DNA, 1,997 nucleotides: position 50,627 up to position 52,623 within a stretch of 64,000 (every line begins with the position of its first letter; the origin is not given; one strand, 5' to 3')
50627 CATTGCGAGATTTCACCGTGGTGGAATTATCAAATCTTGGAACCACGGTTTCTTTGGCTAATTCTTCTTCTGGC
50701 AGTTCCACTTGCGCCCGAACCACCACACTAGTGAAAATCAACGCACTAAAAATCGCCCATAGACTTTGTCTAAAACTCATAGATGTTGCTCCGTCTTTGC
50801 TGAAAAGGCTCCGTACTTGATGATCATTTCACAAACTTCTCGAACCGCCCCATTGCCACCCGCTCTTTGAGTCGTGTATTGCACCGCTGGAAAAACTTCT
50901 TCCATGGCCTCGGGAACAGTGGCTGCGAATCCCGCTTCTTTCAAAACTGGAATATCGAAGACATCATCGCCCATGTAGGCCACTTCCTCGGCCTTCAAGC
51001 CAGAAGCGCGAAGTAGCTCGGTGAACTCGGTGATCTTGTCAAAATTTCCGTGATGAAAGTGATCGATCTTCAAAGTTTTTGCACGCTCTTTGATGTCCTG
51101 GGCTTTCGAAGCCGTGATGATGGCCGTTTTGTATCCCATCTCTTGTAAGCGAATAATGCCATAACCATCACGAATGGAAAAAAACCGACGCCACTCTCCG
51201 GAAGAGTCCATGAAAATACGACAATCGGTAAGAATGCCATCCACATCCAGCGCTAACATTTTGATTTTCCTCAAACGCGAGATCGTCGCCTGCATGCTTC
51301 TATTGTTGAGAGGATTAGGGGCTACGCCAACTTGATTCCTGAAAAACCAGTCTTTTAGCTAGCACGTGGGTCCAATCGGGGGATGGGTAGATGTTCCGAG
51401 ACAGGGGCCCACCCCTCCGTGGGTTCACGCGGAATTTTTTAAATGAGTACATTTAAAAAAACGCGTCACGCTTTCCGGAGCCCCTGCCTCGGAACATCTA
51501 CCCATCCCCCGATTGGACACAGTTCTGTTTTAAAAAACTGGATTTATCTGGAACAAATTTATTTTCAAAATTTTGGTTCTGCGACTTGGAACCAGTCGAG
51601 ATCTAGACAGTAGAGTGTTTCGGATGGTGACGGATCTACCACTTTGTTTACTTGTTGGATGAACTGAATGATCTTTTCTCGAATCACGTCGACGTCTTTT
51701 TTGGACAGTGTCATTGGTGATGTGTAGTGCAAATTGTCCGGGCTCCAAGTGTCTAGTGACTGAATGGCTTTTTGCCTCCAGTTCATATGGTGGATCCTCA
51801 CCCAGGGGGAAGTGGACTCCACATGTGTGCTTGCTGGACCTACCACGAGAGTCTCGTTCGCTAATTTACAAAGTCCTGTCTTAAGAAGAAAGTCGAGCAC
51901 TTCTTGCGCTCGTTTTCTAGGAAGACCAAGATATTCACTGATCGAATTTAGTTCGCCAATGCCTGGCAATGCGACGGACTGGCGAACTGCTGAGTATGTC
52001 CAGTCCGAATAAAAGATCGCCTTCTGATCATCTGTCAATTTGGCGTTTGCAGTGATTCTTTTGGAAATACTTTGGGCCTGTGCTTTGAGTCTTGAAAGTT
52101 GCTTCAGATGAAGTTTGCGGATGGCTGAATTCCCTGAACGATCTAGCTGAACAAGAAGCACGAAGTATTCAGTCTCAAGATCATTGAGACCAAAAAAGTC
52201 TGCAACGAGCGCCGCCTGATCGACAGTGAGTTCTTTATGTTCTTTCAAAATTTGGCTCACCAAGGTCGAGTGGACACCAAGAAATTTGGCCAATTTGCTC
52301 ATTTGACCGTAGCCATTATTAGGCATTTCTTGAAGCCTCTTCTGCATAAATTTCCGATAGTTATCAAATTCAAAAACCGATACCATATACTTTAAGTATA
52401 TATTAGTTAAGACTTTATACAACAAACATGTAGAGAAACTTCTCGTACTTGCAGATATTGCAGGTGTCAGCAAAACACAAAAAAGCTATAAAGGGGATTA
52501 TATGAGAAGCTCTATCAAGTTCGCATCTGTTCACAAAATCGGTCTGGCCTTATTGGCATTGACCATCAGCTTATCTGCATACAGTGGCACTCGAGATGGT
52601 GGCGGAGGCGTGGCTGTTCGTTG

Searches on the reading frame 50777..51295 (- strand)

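Call 75: search_protein_families(library=pfam, proteins=[window:50777-51295:-], max_evalue=0.00001)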
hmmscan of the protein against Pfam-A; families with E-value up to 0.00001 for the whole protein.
window:50777-51295:- (172 aa): 3 families
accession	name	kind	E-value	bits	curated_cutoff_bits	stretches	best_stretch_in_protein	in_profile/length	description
PF08282.18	Hydrolase_3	-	3e-07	30.9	20.9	0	82-149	183-250/255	haloacid dehalogenase-like hydrolase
PF00702.32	Hydrolase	-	5.1e-07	30.7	26.4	1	49-122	109-191/191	haloacid dehalogenase-like hydrolase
PF13419.12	HAD_2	-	1.4e-06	29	23.8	0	48-123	89-173/178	Haloacid dehalogenase-like hydrolase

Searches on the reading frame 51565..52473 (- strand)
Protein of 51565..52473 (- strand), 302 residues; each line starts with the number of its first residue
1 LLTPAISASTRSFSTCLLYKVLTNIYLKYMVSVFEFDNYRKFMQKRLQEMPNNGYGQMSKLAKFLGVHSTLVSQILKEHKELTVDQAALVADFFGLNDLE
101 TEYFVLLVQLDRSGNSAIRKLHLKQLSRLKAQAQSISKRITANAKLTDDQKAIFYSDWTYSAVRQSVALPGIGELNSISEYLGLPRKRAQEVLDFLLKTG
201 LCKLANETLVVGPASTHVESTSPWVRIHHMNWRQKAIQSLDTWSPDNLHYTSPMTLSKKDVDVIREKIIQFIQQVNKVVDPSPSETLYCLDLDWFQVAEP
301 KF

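Call 53: find_homologous_proteins(query=window:51565-52473:-, max_evalue=1e-10)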
Query window:51565-52473:- (302 aa): 191 proteins with E <= 1e-10 among 976 candidates; the best 120 are listed.
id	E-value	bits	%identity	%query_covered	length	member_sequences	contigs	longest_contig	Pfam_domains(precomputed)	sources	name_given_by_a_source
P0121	1.3e-163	561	100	84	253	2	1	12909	PF14394.13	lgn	-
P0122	6.2e-124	431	68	88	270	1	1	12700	PF01978.26,PF14394.13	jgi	-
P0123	2.0e-120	419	66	89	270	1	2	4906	PF14394.13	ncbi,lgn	-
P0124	7.0e-117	408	64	90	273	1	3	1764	PF01978.26,PF14394.13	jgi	jgi:uncharacterized protein (TIGR02147 family)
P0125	5.2e-116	405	64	88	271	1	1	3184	PF14394.13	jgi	jgi:uncharacterized protein (TIGR02147 family)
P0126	7.1e-116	405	63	89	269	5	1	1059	PF14394.13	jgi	-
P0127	1.1e-112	394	63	88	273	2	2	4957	PF14394.13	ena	-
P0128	1.7e-112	393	63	88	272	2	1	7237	PF01978.26,PF14394.13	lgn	-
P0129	1.2e-111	391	59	89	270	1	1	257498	PF01381.29,PF14394.13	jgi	jgi:uncharacterized protein (TIGR02147 family)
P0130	3.4e-111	389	62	88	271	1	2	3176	PF01978.26,PF21531.4,PF14394.13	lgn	-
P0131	2.1e-109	383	67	83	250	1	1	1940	PF14394.13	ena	-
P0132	1.1e-108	381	59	89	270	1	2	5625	PF14394.13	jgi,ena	-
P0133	1.3e-108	381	60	89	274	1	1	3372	PF01978.26,PF14394.13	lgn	-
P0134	4.6e-108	379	59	89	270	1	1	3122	PF14394.13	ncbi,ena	-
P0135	9.2e-108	378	67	80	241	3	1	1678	PF14394.13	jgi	jgi:uncharacterized protein (TIGR02147 family)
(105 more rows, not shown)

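Call 54: find_encoding_contigs(protein=P0122, flank=10000, max_places=4)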
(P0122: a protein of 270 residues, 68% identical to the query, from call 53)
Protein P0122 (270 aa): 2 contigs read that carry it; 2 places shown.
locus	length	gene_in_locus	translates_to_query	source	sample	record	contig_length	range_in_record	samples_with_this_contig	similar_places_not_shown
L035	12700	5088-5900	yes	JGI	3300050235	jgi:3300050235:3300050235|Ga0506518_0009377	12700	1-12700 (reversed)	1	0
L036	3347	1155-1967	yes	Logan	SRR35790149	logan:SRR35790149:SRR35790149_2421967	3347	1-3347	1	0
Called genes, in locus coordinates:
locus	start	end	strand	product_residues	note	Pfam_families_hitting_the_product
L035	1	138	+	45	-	?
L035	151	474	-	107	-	-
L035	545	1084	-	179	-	PF00583:Acetyltransf_1, PF13673:Acetyltransf_10 (weak), PF13508:Acetyltransf_7 (weak)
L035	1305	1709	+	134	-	-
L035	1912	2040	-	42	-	-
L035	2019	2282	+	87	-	-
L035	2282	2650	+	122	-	PF14087:DUF4267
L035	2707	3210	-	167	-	-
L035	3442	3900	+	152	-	-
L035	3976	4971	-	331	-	-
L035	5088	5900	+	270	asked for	PF01978:TrmB (faint), PF14394:DUF4423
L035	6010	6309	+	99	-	-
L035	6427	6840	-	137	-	-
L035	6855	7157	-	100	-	PF12441:CopG_antitoxin (weak)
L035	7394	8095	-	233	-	-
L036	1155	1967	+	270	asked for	PF01978:TrmB (faint), PF14394:DUF4423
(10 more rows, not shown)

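Call 55: find_encoding_contigs(protein=P0123, flank=10000, max_places=4)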
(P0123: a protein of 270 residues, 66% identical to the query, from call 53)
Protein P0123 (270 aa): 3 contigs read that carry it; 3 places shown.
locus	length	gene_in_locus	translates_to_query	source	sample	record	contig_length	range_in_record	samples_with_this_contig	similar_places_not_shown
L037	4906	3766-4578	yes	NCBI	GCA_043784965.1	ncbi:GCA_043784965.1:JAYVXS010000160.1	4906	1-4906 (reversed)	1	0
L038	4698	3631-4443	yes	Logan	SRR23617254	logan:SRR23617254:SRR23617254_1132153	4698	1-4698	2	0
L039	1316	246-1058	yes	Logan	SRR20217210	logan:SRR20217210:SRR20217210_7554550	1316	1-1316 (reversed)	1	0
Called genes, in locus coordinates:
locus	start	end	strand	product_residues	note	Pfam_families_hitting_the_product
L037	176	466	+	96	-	-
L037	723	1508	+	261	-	PF05023:Phytochelatin, PF13529:Peptidase_C39_2 (weak)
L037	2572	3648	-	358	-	-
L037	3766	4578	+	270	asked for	PF14394:DUF4423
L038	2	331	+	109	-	?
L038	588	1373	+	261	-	PF05023:Phytochelatin, PF13529:Peptidase_C39_2 (weak)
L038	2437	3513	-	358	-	-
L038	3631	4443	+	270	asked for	PF14394:DUF4423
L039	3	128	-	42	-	?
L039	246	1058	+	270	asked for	PF14394:DUF4423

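Call 92: find_encoding_contigs(protein=P0128, flank=10000, max_places=3)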
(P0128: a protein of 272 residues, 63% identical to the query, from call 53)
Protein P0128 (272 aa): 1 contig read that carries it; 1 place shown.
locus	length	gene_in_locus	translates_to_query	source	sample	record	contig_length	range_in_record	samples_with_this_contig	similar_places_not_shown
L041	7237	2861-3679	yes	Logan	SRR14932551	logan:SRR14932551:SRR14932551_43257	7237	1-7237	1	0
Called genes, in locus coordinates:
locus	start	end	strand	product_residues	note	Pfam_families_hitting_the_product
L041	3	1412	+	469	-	?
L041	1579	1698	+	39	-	-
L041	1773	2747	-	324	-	-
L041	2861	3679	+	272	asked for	PF01978:TrmB (faint), PF14394:DUF4423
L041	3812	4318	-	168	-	PF13302:Acetyltransf_3, PF13420:Acetyltransf_4, PF00583:Acetyltransf_1, PF13673:Acetyltransf_10, PF13508:Acetyltransf_7, PF08445:FR47 (weak)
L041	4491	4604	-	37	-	-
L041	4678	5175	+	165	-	-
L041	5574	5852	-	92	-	-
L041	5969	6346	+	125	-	-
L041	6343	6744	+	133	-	PF05717:TnpB_IS66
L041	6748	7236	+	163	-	?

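Call 93: find_encoding_contigs(protein=P0127, flank=10000, max_places=3)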
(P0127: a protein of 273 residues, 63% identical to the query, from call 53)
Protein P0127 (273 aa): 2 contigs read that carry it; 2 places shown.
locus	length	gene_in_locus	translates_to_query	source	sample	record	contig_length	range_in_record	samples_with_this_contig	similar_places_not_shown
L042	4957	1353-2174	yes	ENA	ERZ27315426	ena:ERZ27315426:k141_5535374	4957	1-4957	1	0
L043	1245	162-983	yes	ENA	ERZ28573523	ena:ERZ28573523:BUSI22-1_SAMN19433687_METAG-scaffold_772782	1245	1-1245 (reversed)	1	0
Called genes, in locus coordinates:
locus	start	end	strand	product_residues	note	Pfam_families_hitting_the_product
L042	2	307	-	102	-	?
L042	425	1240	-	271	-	-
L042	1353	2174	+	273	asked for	PF14394:DUF4423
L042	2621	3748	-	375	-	-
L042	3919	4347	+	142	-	-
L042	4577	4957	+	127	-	?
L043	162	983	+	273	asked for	PF14394:DUF4423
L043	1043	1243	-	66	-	?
